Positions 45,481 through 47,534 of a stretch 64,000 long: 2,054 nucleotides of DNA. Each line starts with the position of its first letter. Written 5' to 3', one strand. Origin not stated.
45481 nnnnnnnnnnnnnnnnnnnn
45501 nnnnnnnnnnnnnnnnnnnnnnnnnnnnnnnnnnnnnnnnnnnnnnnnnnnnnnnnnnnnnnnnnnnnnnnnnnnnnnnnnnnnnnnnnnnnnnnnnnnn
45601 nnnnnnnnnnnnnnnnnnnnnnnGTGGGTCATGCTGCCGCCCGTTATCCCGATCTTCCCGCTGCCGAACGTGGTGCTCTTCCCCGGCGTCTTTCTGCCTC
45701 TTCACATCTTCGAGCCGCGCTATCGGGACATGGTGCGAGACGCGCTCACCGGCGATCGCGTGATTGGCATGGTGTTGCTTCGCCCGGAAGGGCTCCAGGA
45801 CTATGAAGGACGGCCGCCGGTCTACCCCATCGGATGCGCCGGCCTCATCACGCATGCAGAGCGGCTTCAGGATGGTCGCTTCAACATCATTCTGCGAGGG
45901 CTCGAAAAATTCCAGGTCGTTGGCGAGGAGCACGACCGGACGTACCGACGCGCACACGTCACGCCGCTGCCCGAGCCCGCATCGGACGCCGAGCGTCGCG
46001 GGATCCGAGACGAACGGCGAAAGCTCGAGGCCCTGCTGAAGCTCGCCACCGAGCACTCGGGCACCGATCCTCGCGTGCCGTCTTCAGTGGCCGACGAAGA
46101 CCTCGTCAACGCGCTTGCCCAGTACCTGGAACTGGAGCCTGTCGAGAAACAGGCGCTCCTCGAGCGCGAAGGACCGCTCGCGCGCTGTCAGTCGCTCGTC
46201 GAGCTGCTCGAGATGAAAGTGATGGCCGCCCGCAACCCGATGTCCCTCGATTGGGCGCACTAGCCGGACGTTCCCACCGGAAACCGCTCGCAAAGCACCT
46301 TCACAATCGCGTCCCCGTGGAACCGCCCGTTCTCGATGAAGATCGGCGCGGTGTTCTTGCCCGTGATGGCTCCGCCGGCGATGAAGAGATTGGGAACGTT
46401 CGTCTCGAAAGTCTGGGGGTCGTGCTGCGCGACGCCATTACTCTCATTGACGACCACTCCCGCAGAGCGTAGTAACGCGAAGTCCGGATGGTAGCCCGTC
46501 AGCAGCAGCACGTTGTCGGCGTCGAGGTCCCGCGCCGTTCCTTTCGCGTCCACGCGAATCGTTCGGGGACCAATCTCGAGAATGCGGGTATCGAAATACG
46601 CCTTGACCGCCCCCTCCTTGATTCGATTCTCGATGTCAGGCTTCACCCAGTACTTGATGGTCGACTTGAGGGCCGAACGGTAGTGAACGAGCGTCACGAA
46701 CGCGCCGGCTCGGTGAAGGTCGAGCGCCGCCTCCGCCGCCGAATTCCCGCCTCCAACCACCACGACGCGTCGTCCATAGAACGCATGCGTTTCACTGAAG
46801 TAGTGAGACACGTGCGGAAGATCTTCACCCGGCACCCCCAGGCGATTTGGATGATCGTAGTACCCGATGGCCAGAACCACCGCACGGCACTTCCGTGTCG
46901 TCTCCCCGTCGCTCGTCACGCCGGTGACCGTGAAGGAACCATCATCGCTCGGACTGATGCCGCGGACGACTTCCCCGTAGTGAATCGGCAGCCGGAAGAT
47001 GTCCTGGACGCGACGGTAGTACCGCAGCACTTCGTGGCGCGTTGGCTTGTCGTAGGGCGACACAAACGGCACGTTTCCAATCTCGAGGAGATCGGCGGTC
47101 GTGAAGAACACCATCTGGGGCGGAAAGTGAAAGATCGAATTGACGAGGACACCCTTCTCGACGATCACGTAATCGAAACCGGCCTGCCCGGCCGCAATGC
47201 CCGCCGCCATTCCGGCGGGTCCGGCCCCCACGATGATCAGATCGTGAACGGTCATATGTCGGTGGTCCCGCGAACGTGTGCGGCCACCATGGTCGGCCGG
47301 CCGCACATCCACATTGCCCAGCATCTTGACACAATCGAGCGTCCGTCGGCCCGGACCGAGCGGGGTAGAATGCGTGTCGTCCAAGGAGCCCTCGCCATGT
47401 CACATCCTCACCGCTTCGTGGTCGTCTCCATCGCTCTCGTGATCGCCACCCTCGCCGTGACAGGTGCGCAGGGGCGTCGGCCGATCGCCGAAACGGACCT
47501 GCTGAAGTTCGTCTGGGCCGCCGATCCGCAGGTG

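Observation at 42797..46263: Three-gene module: ChlI-like AAA+ ATPase with degenerate Walker motifs, VWA/MIDAS protein, and stand-alone Lon N-terminal domain protein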

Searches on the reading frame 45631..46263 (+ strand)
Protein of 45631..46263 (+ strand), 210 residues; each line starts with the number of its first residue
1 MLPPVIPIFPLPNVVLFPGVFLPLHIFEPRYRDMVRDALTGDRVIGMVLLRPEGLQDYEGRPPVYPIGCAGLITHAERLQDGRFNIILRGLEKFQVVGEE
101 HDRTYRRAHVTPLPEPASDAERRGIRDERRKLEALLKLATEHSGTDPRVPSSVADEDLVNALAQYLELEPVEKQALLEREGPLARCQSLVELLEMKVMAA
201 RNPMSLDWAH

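Call 3: search_protein_families(library=pfam, proteins=[window:45631-46263:+], max_evalue=0.01)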
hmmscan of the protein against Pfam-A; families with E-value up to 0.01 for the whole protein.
window:45631-46263:+ (210 aa): 1 family
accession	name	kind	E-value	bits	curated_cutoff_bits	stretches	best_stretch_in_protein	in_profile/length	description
PF02190.22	LON_substr_bdg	-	3.1e-37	128.9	28.7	1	6-194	2-199/200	ATP-dependent protease La (LON) substrate-binding domain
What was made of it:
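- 45631..46263 (+): Gene 3: stand-alone Lon N-terminal (substrate-binding) domain protein, 210 aa, with no ATPase or protease domain. PF02190 128.9 bits (cut-off 28.7), covering profile positions 2-199 of 200 (call 3).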

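Call 4: search_protein_families(library=ncbifam, proteins=[window:45631-46263:+], max_evalue=0.01)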
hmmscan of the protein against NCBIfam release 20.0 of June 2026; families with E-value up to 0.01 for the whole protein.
window:45631-46263:+ (210 aa): 2 families
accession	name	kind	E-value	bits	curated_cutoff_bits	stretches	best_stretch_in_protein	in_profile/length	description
NF008053.0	PRK10787.1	equivalog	1.1e-05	23.7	891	1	6-195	11-202/784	endopeptidase La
TIGR00763.1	lon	equivalog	1.7e-05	23.5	608.05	1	7-198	1-208/795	endopeptidase La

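Call 7: search_protein_families(library=padloc, proteins=[window:45631-46263:+], max_evalue=0.01)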
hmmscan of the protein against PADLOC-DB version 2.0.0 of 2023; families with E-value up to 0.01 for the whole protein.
window:45631-46263:+ (210 aa): 0 families

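Call 35: search_solved_structures(query=window:45631-46263:+, max_evalue=0.01)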
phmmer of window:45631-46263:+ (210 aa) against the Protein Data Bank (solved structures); distinct sequences matched with E-value up to 0.01: 47.
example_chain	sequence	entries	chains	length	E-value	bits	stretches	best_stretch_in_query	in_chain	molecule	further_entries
3ljc_A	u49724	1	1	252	5.8e-09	39.5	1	6-197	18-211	ATP-dependent protease La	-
9jwa_B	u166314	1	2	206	1.8e-08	37.9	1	5-197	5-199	Lon protease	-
6u5z_A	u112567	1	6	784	5.2e-08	36.4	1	6-197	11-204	Lon protease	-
7cay_A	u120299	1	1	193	6.3e-07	32.9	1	6-190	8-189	ATP-dependent protease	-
1zbo_A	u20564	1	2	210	1.6e-06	31.6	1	6-149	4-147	hypothetical protein BPP1347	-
7cr9_A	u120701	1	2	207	3.2e-06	30.6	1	6-191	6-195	Lon protease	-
2ane_A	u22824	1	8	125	6.7e-06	29.5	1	6-97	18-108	ATP-dependent protease La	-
7cra_A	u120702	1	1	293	8e-06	29.3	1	6-190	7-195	Lon protease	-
3m65_A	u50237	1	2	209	3.9e-05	27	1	5-193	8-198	ATP-dependent protease La 1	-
8k3y_A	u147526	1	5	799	4.2e-05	26.9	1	6-142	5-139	Lon protease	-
7yph_A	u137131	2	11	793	4.3e-05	26.9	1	6-142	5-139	Lon protease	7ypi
7ypj_A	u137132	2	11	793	4.4e-05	26.9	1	6-142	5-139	Lon protease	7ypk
7fid_B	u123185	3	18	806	4.4e-05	26.9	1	6-142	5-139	Lon protease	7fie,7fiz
7fd4_B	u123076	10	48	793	4.4e-05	26.9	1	6-142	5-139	Lon protease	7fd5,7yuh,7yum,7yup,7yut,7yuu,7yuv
6wqh_A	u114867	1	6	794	5e-05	26.7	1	6-143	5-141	Lon protease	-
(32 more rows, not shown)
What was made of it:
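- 45631..46263 (+): PDB: E. coli Lon N domain 3ljc, E 5.8e-9; stand-alone BPP1347 1zbo, E 1.6e-6 (call 35).
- On Lon N-terminal substrate-binding domain (PF02190): PDB Lon N domains match with E down to 5.8e-9 (call 35).
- Closest known: Lon protease. Same: It aligns with E. coli, Bacillus and other Lon N domains and with BPP1347 (call 35).
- LonN is the oligomerising, substrate-binding part of Lon (Pfam description, call 3; PDB matches, call 35).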

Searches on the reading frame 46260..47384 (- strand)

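Call 3: search_protein_families(library=pfam, proteins=[window:46260-47384:-], max_evalue=0.01)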
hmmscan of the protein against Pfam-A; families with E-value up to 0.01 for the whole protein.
window:46260-47384:- (374 aa): 14 families
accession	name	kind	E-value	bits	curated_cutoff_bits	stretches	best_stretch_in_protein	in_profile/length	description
PF13738.12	Pyr_redox_3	-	6.6e-77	259.2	30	1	50-337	1-305/305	Pyridine nucleotide-disulphide oxidoreductase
PF07992.20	Pyr_redox_2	-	6e-31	108.4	26.1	1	48-340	2-277/291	Pyridine nucleotide-disulphide oxidoreductase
PF13434.12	Lys_Orn_oxgnase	-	1.8e-14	54.1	21.3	1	113-228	91-212/339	L-lysine 6-monooxygenase/L-ornithine 5-monooxygenase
PF00070.33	Pyr_redox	-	3.3e-08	34.4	22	1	206-268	1-63/82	Pyridine nucleotide-disulphide oxidoreductase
PF01134.28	GIDA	-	3.8e-08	33.2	22.1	1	207-234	2-29/391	Glucose inhibited division protein A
PF12831.13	FAD_oxidored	-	6.5e-08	32.7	27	1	48-78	1-31/416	FAD dependent oxidoreductase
PF00890.30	FAD_binding_2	-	9.7e-08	32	20.4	1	48-83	1-36/414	FAD binding domain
PF03486.20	HI0933_like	-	1.1e-07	32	50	1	48-78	2-32/244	HI0933-like protein Rossmann domain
PF01946.23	Thi4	-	4e-06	26.7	26.2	1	38-79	9-51/235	Thi4 family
PF01266.30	DAO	-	6.8e-06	26.3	27.9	0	134-176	166-205/353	FAD dependent oxidoreductase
PF01494.25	FAD_binding_3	-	0.00028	20.7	22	1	49-77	4-32/349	FAD binding domain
PF13241.12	NAD_binding_7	-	0.00062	20.8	22.1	1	201-255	4-59/104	Putative NAD(P)-binding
PF00743.25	FMO-like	-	0.0028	16.6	22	0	193-232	172-211/532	Flavin-binding monooxygenase-like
PF13450.12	NAD_binding_8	-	0.0041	17.8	21.9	1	51-78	1-28/68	NAD(P)-binding Rossmann-like domain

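Call 4: search_protein_families(library=ncbifam, proteins=[window:46260-47384:-], max_evalue=0.01)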
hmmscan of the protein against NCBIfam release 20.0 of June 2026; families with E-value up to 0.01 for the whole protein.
window:46260-47384:- (374 aa): 96 families (the best 25 are shown)
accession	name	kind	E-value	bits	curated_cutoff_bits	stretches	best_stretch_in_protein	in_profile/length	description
TIGR04018.1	Bthiol_YpdA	hypoth_equivalog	1.5e-119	398.5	339.9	1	48-364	1-313/316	YpdA family putative bacillithiol disulfide reductase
TIGR01292.1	TRX_reduct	equivalog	7.6e-22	77.5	343.45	1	47-338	1-273/300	thioredoxin-disulfide reductase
NF040505.1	ArsO_flavin_mono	equivalog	2.6e-18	66.6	425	1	48-227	2-183/346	ArsO family NAD(P)H-dependent flavin-containing monooxygenase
TIGR01350.1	lipoamide_DH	equivalog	5.6e-17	61.6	408.8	2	203-355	169-324/461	dihydrolipoyl dehydrogenase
TIGR02053.1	MerA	equivalog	5.1e-15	55.4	454.45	1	160-344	124-312/465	mercury(II) reductase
NF009410.0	PRK12771.1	subfamily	3.8e-14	52.2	516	1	164-362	222-443/566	NAD(P)-binding protein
NF009454.0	PRK12814.1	equivalog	6.4e-14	51.2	916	2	165-258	278-375/657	putative NADPH-dependent glutamate synthase small subunit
TIGR01372.1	soxA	subfamily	3e-13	48.5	1164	2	166-361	280-479/996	sarcosine oxidase subunit alpha family protein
TIGR03140.1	AhpF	equivalog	4.2e-13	48.7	502.9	2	164-342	310-489/515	alkyl hydroperoxide reductase subunit F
NF045599.1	bili_reduct_long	exception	5.6e-13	48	750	1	163-302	463-603/641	bilirubin reductase, long form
TIGR03385.1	CoA_CoA_reduc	equivalog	4.4e-12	45.5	578.8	1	205-344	150-287/439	CoA-disulfide reductase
NF009409.0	PRK12770.1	subfamily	1.3e-11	44.2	343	1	146-242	100-211/360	putative glutamate synthase subunit beta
TIGR03315.1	Se_ygfK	equivalog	1.4e-11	42.6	835.3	1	197-360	659-835/1012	putative selenate reductase subunit YgfK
NF041087.1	bile_acid_BaiCD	equivalog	2.2e-11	42.6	825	1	162-299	461-598/642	bile acid Fe-S flavoenzyme BaiCD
NF003437.0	PRK04965.1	equivalog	5.4e-11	42.1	392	1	202-334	139-269/378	NADH:flavorubredoxin reductase NorW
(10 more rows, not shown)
